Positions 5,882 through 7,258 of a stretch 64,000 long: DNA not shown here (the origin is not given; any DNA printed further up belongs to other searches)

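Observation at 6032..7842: DUF2130-like protein (Zn ribbon, coiled coil, PD-(D/E)XK) overlapping and co-transcribed with the EVE-nuclease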

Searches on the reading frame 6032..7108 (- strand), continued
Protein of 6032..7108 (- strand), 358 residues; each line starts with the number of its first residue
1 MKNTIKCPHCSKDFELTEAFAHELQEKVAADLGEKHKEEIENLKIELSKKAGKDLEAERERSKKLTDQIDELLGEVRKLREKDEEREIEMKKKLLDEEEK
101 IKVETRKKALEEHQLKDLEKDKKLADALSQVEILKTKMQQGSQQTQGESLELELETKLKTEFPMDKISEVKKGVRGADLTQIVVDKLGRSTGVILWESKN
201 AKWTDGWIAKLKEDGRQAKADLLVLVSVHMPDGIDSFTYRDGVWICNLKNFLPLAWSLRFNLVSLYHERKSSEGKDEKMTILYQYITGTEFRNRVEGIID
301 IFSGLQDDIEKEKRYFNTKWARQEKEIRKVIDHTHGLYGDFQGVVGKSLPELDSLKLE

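Call 46: get_annotated_region(hit=H1, flank=6000)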
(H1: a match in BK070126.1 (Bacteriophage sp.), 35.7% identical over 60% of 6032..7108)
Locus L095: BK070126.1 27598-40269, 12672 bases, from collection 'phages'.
description: TPA_asm: Bacteriophage sp. isolate HheilmanniiASB2 prophage genomic sequence.
organism: Bacteriophage sp. (NCBI taxid 38018)
taxonomy: Viruses
host: Helicobacter heilmannii; source: -; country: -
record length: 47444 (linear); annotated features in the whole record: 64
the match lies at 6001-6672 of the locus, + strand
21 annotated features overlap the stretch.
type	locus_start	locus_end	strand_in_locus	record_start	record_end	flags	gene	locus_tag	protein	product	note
CDS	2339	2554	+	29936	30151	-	-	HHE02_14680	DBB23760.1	hypothetical protein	-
CDS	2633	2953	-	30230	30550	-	-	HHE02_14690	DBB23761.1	hypothetical protein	-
CDS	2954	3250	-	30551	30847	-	-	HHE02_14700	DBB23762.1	hypothetical protein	-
CDS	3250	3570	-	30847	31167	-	-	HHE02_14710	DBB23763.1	hypothetical protein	-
CDS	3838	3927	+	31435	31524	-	-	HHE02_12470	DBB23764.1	hypothetical protein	-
CDS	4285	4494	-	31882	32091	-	-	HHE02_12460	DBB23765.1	hypothetical protein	-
CDS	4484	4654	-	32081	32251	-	-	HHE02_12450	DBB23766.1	hypothetical protein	-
CDS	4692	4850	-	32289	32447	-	-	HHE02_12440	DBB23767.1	hypothetical protein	-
CDS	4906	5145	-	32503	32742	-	-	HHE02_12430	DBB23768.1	Plasmid partitioning protein ParA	-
CDS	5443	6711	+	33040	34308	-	-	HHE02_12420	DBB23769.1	hypothetical protein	-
CDS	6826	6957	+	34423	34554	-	-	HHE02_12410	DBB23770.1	hypothetical protein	-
CDS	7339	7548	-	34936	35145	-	-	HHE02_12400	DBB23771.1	hypothetical protein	-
CDS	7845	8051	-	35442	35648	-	-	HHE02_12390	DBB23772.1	hypothetical protein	-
CDS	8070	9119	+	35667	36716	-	-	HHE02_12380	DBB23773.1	hypothetical protein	-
CDS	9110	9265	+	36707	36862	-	-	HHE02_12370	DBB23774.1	hypothetical protein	-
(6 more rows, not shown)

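Call 59: search_protein_families(library=pfam, alignment_id=A3, max_evalue=0.00001)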
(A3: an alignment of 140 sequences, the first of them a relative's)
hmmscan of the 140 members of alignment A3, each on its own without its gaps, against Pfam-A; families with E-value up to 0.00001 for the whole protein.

A. member 1, L008:5400-5918:+ (172 aa): 0 families

B. families by the number of members that match (of 140 scanned): 115 families (the first 25 are shown)
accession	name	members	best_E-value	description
PF01476.26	LysM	5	8.2e-27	LysM domain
PF13304.12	AAA_21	5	8.5e-19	AAA domain, putative AbiEii toxin, Type IV TA system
PF13310.11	Virulence_RhuM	4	8.3e-105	Virulence protein RhuM family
PF13175.12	AAA_15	4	4.6e-69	AAA ATPase domain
PF01926.29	MMR_HSR1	4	7.2e-23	50S ribosome-binding GTPase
PF02073.20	Peptidase_M29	3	3.7e-92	Thermophilic metalloprotease (M29)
PF12705.13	PDDEXK_1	3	1.8e-24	PD-(D/E)XK nuclease superfamily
PF00293.34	NUDIX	3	3e-18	NUDIX domain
PF13476.12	AAA_23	3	1.5e-12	AAA domain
PF02463.25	SMC_N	3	1.4e-09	RecF/RecN/SMC N terminal domain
PF01396.24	Zn_ribbon_Top1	3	1.4e-09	Topoisomerase DNA binding C4 zinc finger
PF13240.11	Zn_Ribbon_1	3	4.6e-07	zinc-ribbon domain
PF01207.24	Dus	2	1.5e-62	Dihydrouridine synthase (Dus)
PF00009.33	GTP_EFTU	2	2.4e-59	Elongation factor Tu GTP binding domain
PF21018.2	BipA_C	2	4.5e-42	TypA/BipA C-terminal domain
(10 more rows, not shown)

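Call 60: search_protein_families(library=padloc, alignment_id=A3, max_evalue=0.00001)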
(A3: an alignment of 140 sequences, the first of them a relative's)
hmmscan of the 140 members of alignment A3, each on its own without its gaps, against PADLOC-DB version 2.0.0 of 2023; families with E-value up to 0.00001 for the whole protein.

A. member 1, L008:5400-5918:+ (172 aa): 0 families

B. families by the number of members that match (of 140 scanned): 316 families (the first 25 are shown)
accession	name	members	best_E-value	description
PDLC04920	PDC-S13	5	3.3e-115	-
PDLC02980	AriA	5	2.3e-20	-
PDLC04868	PDC-S05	4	3.9e-151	-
PDLC04851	PDC-S05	4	4.3e-142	-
PDLC04853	PDC-S05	4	1.9e-139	-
PDLC04871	PDC-S05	4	2.3e-128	-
PDLC04852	PDC-S05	4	6.3e-125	-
PDLC04843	PDC-S05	4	9.9e-110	-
PDLC04864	PDC-S05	4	1.8e-102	-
PDLC04870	PDC-S05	4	3.3e-87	-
PDLC04876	PDC-S05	4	1.5e-71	-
PDLC02358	Old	4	3.2e-65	Old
PDLC02979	AriA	4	4.2e-60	-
PDLC04858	PDC-S05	4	6.1e-53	-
PDLC04872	PDC-S05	4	1.5e-52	-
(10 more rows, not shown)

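Call 75: find_encoding_contigs(protein=P0023, flank=5000, max_places=1)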
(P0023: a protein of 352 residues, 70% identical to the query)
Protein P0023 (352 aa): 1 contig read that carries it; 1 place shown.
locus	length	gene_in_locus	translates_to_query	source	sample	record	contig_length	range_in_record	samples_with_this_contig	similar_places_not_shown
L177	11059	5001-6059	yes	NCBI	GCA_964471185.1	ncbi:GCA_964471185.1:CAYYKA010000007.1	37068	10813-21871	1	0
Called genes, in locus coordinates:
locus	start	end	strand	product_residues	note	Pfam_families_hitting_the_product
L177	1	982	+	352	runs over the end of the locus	PF03033:Glyco_transf_28, PF04101:Glyco_tran_28_C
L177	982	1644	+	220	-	-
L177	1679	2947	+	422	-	PF11104:PilM_2 (faint), PF02491:SHS2_FTSA, PF06723:MreB_Mbl, PF14450:FtsA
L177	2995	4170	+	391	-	PF00091:Tubulin, PF12327:FtsZ_C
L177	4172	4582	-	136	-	-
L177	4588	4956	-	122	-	-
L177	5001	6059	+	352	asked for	PF09903:DUF2130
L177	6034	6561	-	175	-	PF01625:PMSR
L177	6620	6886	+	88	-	-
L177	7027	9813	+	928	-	PF00133:tRNA-synt_1, PF09334:tRNA-synt_1g, PF08264:Anticodon_1, PF19302:DUF5915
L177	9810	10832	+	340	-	PF01098:FTSW_RODA_SPOVE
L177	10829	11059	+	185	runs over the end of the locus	-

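Call 76: find_encoding_contigs(protein=P0046, flank=5000, max_places=1)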
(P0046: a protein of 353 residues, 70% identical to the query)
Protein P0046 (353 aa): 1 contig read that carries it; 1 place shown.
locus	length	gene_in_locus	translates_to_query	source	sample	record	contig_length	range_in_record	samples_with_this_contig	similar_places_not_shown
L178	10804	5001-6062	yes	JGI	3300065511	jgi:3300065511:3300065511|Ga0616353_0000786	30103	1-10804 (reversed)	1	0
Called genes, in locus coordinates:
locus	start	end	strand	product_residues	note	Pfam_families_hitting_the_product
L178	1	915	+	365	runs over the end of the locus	PF03033:Glyco_transf_28, PF04101:Glyco_tran_28_C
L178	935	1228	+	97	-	-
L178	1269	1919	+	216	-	-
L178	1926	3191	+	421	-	PF02491:SHS2_FTSA, PF06723:MreB_Mbl, PF14450:FtsA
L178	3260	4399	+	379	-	PF00091:Tubulin, PF12327:FtsZ_C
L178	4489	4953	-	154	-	-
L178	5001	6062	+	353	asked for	PF09903:DUF2130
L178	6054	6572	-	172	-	PF01625:PMSR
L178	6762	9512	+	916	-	PF00133:tRNA-synt_1, PF09334:tRNA-synt_1g (weak), PF08264:Anticodon_1, PF19302:DUF5915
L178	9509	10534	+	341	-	PF01098:FTSW_RODA_SPOVE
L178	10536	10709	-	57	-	-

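Call 77: find_encoding_contigs(protein=P0110, flank=5000, max_places=1)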
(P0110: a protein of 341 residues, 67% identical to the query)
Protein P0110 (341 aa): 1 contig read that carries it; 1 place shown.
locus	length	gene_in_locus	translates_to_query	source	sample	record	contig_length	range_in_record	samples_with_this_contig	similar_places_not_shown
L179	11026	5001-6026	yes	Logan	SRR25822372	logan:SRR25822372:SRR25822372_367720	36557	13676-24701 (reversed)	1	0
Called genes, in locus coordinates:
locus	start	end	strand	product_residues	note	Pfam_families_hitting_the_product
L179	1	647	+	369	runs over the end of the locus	PF13439:Glyco_transf_4, PF20706:GT4-conflict, PF00534:Glycos_transf_1, PF13692:Glyco_trans_1_4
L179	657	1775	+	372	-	PF00483:NTP_transferase, PF22640:ManC_GMP_beta-helix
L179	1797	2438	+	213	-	PF02397:Bac_transf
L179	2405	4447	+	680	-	PF13196:DUF4012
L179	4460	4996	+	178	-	PF11967:RecO_N, PF02565:RecO_C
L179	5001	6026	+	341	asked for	PF09903:DUF2130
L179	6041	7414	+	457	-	PF00587:tRNA-synt_2b, PF03129:HGTP_anticodon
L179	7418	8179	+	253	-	-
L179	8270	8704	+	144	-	PF02381:MraZ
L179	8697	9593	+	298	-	PF01795:Methyltransf_5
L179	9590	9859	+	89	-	-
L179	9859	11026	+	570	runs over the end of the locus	PF03717:PBP_dimer, PF00905:Transpeptidase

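Call 78: find_encoding_contigs(protein=P0036, flank=5000, max_places=1)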
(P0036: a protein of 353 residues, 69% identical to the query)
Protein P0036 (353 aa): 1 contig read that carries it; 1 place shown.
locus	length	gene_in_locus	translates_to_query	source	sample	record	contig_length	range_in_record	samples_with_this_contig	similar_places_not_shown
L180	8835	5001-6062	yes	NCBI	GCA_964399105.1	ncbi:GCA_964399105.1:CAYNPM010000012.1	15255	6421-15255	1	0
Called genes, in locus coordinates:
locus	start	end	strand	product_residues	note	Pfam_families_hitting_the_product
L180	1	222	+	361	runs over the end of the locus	PF00483:NTP_transferase, PF22640:ManC_GMP_beta-helix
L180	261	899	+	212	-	PF02397:Bac_transf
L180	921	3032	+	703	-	PF13196:DUF4012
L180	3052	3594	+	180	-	PF11967:RecO_N, PF02565:RecO_C (weak)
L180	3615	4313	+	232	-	-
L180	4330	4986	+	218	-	-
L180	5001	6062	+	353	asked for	PF09903:DUF2130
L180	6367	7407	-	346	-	PF03816:LytR_cpsA_psr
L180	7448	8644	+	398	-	-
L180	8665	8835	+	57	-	?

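Call 79: find_related_loci(query=A1, collection=viral_contigs, flank=5000)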
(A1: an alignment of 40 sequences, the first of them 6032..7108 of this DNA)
Query A1 (358 aa) in viral_contigs; peptide patterns used: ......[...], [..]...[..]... (x = any residue, [..] = any of these).
34 stretches matched a pattern; 1 encode a relative of the query (tblastn E <= 1e-3); 1 distinct loci.
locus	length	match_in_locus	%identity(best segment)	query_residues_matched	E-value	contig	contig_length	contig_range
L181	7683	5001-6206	34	4-358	2e-62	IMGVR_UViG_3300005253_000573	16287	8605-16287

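Call 81: search_protein_families(library=pfam, proteins=[P0207, P0211, P0197, P0173, P0186, P0204, P0215, P0262, P0191, P0225], max_evalue=0.001)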
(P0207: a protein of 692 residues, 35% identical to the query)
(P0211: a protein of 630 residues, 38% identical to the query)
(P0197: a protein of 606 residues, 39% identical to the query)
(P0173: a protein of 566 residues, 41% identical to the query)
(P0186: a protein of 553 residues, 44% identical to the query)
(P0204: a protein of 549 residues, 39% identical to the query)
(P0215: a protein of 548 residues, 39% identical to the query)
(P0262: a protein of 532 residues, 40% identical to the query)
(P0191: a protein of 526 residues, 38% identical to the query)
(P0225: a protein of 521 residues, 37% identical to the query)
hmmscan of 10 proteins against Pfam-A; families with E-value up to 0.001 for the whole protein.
P0207 (692 aa): 1 family
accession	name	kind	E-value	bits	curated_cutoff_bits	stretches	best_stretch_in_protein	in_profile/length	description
PF09903.14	DUF2130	-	5.6e-66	222.9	26.7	1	431-672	6-253/255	Uncharacterized protein conserved in bacteria (DUF2130)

P0211 (630 aa): 1 family
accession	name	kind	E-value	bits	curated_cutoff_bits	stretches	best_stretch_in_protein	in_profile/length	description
PF09903.14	DUF2130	-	6.4e-59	199.8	26.7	1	250-483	2-241/255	Uncharacterized protein conserved in bacteria (DUF2130)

P0197 (606 aa): 1 family
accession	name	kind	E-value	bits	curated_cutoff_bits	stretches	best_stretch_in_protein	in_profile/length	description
PF09903.14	DUF2130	-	1.8e-53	181.9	26.7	1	233-477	3-253/255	Uncharacterized protein conserved in bacteria (DUF2130)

P0173 (566 aa): 1 family
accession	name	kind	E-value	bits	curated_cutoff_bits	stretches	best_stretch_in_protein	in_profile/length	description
PF09903.14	DUF2130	-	1.9e-60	204.7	26.7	1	193-436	4-253/255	Uncharacterized protein conserved in bacteria (DUF2130)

P0186 (553 aa): 1 family
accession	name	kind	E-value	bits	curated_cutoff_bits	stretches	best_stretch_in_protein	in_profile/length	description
PF09903.14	DUF2130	-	4.7e-72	242.8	26.7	1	286-527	2-249/255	Uncharacterized protein conserved in bacteria (DUF2130)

P0204 (549 aa): 1 family
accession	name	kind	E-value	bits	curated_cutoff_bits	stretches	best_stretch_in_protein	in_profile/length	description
PF09903.14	DUF2130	-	4.2e-69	233.1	26.7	1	295-538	4-253/255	Uncharacterized protein conserved in bacteria (DUF2130)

P0215 (548 aa): 1 family
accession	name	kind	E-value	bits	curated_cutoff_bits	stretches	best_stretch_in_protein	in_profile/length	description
PF09903.14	DUF2130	-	1.6e-66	224.6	26.7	1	280-525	2-253/255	Uncharacterized protein conserved in bacteria (DUF2130)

P0262 (532 aa): 1 family
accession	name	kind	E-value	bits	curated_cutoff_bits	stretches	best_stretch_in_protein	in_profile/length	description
PF09903.14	DUF2130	-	5.4e-59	200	26.7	1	161-385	2-240/255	Uncharacterized protein conserved in bacteria (DUF2130)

P0191 (526 aa): 1 family
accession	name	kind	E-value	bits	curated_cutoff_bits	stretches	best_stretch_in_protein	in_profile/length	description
PF09903.14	DUF2130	-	6.4e-69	232.5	26.7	1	242-485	3-252/255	Uncharacterized protein conserved in bacteria (DUF2130)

P0225 (521 aa): 1 family
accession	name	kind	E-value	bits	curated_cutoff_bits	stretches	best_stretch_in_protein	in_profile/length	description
PF09903.14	DUF2130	-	6.7e-69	232.4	26.7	1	265-509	3-253/255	Uncharacterized protein conserved in bacteria (DUF2130)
